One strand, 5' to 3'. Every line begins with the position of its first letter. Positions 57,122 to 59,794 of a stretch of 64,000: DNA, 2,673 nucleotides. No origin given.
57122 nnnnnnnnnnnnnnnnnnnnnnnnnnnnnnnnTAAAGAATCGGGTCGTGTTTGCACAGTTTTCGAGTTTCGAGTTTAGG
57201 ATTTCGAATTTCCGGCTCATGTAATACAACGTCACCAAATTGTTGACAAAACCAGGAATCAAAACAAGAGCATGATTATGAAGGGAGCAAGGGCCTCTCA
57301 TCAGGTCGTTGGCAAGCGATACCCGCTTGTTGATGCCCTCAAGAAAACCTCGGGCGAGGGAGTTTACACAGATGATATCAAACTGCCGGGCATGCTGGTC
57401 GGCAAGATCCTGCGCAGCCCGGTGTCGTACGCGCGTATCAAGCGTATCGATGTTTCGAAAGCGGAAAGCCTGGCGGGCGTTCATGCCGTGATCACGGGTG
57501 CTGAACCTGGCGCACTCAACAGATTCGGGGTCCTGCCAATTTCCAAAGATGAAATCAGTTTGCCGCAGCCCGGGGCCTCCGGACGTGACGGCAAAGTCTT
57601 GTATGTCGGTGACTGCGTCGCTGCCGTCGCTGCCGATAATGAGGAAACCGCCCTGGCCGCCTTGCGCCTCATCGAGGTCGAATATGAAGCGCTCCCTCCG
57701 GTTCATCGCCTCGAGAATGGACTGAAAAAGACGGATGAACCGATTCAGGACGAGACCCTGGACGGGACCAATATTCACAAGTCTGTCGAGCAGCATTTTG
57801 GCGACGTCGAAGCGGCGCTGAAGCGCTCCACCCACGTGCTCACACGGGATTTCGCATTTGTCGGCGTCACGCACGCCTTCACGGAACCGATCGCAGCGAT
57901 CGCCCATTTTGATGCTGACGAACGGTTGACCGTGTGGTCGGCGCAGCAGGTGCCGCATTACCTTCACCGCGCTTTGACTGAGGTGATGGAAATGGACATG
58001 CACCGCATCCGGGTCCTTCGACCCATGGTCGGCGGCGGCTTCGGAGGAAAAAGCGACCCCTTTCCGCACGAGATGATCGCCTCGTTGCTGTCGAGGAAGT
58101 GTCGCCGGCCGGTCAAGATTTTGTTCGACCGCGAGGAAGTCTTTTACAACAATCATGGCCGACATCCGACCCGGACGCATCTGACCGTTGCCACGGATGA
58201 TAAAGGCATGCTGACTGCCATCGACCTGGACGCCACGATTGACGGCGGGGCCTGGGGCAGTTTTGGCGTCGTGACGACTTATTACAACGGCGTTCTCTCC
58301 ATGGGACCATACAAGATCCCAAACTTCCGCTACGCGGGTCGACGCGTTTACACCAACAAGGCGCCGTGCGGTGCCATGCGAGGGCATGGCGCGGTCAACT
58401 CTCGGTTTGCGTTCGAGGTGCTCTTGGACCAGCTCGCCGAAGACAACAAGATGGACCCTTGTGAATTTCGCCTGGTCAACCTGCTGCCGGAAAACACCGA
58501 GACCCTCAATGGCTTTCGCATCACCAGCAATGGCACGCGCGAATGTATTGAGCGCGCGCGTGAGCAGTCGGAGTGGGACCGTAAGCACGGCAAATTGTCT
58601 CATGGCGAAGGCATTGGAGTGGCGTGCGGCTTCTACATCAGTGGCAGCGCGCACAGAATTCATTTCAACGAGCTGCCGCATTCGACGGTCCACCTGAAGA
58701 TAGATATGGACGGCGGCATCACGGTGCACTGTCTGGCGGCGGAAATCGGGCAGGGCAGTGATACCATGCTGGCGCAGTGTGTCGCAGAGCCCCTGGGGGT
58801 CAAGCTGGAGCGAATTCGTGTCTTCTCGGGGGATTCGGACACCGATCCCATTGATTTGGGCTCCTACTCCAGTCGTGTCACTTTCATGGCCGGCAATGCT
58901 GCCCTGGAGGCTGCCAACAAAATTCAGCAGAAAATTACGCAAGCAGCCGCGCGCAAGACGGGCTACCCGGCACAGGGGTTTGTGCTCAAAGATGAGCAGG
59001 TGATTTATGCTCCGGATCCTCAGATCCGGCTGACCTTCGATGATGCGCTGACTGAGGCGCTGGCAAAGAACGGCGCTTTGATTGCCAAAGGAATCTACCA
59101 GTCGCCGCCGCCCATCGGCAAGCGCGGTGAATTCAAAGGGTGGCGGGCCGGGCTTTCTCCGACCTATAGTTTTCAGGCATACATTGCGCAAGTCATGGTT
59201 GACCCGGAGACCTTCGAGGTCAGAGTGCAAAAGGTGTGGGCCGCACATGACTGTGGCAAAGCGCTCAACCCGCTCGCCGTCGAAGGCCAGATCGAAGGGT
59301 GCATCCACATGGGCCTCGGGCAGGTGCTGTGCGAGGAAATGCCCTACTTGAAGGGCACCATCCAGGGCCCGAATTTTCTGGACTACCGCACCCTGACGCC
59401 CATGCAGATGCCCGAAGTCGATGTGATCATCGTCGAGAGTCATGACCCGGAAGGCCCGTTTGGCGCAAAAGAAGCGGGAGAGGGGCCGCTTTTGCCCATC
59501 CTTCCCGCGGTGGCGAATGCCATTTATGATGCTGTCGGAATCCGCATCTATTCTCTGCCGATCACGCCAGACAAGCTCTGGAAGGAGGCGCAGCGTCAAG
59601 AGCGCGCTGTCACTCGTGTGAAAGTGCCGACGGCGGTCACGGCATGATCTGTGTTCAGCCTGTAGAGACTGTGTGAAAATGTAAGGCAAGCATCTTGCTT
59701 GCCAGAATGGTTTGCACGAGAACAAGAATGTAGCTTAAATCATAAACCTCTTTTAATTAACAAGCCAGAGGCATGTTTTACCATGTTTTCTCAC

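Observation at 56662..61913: Molybdenum-hydroxylase enzyme with the HcrB-type [4Fe-4S] cysteine insertion, plus a secreted DUF1028 gene between the large and FAD subunits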

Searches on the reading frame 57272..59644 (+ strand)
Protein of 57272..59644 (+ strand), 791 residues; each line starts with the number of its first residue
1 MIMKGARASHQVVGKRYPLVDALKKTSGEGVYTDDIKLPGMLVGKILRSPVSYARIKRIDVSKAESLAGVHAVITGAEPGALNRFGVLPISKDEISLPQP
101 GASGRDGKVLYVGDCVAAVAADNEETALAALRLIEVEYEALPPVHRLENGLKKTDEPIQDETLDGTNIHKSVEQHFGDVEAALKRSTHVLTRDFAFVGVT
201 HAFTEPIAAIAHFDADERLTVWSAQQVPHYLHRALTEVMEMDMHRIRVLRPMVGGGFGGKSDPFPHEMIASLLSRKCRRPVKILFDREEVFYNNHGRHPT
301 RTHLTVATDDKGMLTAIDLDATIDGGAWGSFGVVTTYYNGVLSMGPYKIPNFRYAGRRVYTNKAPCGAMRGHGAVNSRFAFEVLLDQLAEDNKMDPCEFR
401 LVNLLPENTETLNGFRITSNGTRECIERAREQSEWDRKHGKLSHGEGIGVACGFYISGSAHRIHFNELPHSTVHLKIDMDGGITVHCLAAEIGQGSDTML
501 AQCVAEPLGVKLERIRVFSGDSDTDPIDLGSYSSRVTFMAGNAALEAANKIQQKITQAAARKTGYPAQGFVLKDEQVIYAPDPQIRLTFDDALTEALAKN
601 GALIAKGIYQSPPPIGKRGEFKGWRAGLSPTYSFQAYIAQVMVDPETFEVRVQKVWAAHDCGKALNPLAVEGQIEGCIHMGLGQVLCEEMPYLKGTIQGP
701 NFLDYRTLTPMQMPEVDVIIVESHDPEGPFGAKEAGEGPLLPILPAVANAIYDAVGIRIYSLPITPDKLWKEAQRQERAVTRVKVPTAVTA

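Call 5: search_solved_structures(query=window:57272-59644:+, show_alignments=1)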
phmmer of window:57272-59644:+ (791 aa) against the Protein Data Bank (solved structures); distinct sequences matched with E-value up to 0.001: 42.
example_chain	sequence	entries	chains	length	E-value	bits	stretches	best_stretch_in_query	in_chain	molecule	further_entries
1rm6_A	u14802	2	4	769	4.9e-187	627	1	9-777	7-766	4-hydroxybenzoyl-CoA reductase alpha subunit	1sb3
8uem_A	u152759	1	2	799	4e-81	276.8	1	27-774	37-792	Carbon monoxide dehydrogenase (Large chain), CoxL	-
1t3q_B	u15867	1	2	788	6.5e-79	269.5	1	25-775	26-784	quinoline 2-oxidoreductase large subunit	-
1n5w_B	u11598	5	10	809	4.9e-69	236.8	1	12-771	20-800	Carbon monoxide dehydrogenase large chain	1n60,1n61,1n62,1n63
1zxi_B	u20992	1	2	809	6.6e-69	236.4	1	12-771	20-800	Carbon monoxide dehydrogenase large chain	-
7dqx_A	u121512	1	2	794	3.7e-67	230.6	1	26-777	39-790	6-hydroxypseudooxynicotine dehydrogenase complex subunit gamma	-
1ffu_B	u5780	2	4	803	1.9e-64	221.7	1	26-775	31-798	CUTL, MOLYBDOPROTEIN OF CARBON MONOXIDE DEHYDROGENASE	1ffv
1sij_A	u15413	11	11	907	2.1e-64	221.5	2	9-550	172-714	Aldehyde oxidoreductase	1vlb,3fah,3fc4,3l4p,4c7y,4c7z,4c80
5g5h_C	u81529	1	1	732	2.3e-63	218.1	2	11-558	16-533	Aldehyde oxidoreductase molybdenum-binding subunit PaoC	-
5g5g_C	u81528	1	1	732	1.2e-62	215.7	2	11-558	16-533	PUTATIVE XANTHINE DEHYDROGENASE YAGS FAD-BINDING SUBUNIT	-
3hrd_A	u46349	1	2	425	2.5e-61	211.4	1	9-433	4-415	Nicotinate dehydrogenase large molybdopterin subunit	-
5y6q_C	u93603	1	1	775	7.3e-57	196.6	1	21-769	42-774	Aldehyde oxidase large subunit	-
1dgj_A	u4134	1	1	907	1.7e-54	188.8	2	11-548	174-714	ALDEHYDE OXIDOREDUCTASE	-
4zoh_A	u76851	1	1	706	3e-50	174.7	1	13-768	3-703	Putative oxidoreductase molybdopterin-binding subunit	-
3hrd_B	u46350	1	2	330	5.7e-48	167.2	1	472-777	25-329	Nicotinate dehydrogenase medium molybdopterin subunit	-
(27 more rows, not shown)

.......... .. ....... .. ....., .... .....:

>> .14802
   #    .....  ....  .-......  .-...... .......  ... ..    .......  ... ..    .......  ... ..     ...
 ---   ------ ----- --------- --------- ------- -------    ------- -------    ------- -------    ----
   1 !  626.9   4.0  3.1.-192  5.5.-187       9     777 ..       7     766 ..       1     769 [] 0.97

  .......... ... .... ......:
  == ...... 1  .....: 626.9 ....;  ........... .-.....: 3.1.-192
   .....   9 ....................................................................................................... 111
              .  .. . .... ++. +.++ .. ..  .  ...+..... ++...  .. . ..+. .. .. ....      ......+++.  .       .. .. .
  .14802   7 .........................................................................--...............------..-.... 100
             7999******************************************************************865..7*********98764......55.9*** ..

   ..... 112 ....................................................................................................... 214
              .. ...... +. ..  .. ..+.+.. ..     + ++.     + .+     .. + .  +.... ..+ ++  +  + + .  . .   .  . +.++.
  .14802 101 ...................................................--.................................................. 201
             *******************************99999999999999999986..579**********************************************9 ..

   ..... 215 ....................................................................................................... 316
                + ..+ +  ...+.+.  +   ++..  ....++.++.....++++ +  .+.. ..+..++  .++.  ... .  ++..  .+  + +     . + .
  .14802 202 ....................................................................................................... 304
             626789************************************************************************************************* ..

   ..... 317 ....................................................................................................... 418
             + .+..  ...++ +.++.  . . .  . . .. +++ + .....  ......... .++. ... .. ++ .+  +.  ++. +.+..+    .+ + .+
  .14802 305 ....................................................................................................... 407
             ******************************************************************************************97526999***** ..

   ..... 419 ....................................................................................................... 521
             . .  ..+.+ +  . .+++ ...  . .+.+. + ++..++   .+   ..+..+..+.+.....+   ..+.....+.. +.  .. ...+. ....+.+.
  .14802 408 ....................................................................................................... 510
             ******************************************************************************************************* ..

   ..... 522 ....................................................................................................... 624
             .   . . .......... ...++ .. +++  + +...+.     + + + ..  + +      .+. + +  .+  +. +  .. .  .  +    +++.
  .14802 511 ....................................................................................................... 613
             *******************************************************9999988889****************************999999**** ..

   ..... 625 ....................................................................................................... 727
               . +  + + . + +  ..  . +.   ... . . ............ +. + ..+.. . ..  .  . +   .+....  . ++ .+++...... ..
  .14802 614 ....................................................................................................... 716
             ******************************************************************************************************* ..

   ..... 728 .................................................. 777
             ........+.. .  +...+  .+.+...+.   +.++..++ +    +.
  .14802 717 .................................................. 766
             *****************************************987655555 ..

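Call 9: search_protein_families(library=ncbifam, proteins=[window:57272-59644:+], max_evalue=0.00001)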
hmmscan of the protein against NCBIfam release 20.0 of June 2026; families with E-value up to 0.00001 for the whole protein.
window:57272-59644:+ (791 aa): 13 families
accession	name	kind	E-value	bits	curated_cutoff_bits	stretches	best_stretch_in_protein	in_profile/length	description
TIGR03194.1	4hydrxCoA_A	equivalog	7.6e-251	834.7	994.55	1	18-771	2-744/746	4-hydroxybenzoyl-CoA reductase subunit alpha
NF043082.1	XdhA_XDHase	equivalog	1.9e-154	515.7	780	1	13-776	1-755/758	xanthine dehydrogenase subunit XdhA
NF007426.0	PRK09970.1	equivalog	4.3e-148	494.6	916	1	10-774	3-756/761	xanthine dehydrogenase molybdenum-binding subunit XdhA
TIGR03196.1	pucD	equivalog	5.4e-113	378.9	783.65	1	21-769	11-754/763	xanthine dehydrogenase subunit D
NF041018.1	glyceraldDH_alpha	equivalog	4.8e-109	365.8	790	1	12-769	2-740/741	glyceraldehyde dehydrogenase subunit alpha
TIGR03311.1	Se_dep_XDH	equivalog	2.2e-107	360.2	830.45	2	10-557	159-680/848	selenium-dependent xanthine dehydrogenase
NF040766.1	CODH_aero_grp5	exception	1.8e-105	353.9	950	1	11-771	3-783/785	aerobic carbon-monoxide dehydrogenase large subunit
NF045668.1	pterin_aldehy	equivalog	1.2e-93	314.8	1100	2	7-557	169-720/905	molybdopterin-dependent aldehyde oxidoreductase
TIGR03313.1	Se_sel_red_Mo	hypoth_equivalog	2.9e-90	303.3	1101.9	2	166-773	351-949/951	molybdopterin-dependent oxidoreductase Mo/Fe-S-binding subunit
NF041671.1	peri_hyde_PaoC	equivalog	7.5e-89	299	1180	1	10-772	15-730/735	aldehyde oxidoreductase molybdenum-binding subunit PaoC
TIGR02416.1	CO_dehy_Mo_lg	equivalog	4.8e-86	289.5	991.15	1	26-771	6-769/770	aerobic carbon-monoxide dehydrogenase large subunit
TIGR02965.1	xanthine_xdhB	equivalog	8.5e-75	252.4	849.5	1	21-756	9-730/758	xanthine dehydrogenase molybdopterin binding subunit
TIGR02969.1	mam_aldehyde_ox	subfamily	3.2e-30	104.4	1912.3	1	11-702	574-1227/1330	aldehyde oxidase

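Call 10: search_protein_families(library=pfam, proteins=[window:57272-59644:+], max_evalue=0.0001)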
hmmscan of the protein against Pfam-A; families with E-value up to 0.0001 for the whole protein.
window:57272-59644:+ (791 aa): 3 families
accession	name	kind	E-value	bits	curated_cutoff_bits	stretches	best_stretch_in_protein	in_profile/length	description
PF02738.23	MoCoBD_1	-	2.7e-73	246.5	27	1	167-404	8-244/244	Molybdopterin cofactor-binding domain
PF20256.3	MoCoBD_2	-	1.2e-67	228.8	27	1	429-714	2-283/283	Molybdopterin cofactor-binding domain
PF01315.27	Ald_Xan_dh_C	-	3e-26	92.3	31.3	1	27-142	1-110/110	Aldehyde oxidase and xanthine dehydrogenase, a/b hammerhead domain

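Call 72: search_protein_representatives(protein=window:57272-59644:+)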
Query: 791 residues. Proteins with E-value up to 0.001 (for the whole library): 46854; up to 1e-10: 20109; up to 1e-30: 5212. The best 150 are listed.
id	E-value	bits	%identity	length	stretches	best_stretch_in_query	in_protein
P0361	4.6e-288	974.4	60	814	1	10-784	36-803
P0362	4.5e-237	805.8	53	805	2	10-560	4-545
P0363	4.2e-226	769.5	50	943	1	3-784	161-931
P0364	1.4e-222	757.9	49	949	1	20-784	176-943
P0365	3.5e-212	723.5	48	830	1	10-775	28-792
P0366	8.8e-212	722.2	47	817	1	9-776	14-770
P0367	3.4e-199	680.5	47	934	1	3-770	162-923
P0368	1.2e-191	655.6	46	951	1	11-772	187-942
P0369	1.0e-189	649.2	44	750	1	21-769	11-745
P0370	4.4e-185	633.9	43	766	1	20-779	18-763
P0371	1.3e-179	615.8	44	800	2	11-597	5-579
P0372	4.7e-179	613.9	43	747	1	25-774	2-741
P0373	5.3e-179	613.8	42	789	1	7-785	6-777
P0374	4.9e-178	610.6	44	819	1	11-770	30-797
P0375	8.8e-176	603.1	48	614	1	189-777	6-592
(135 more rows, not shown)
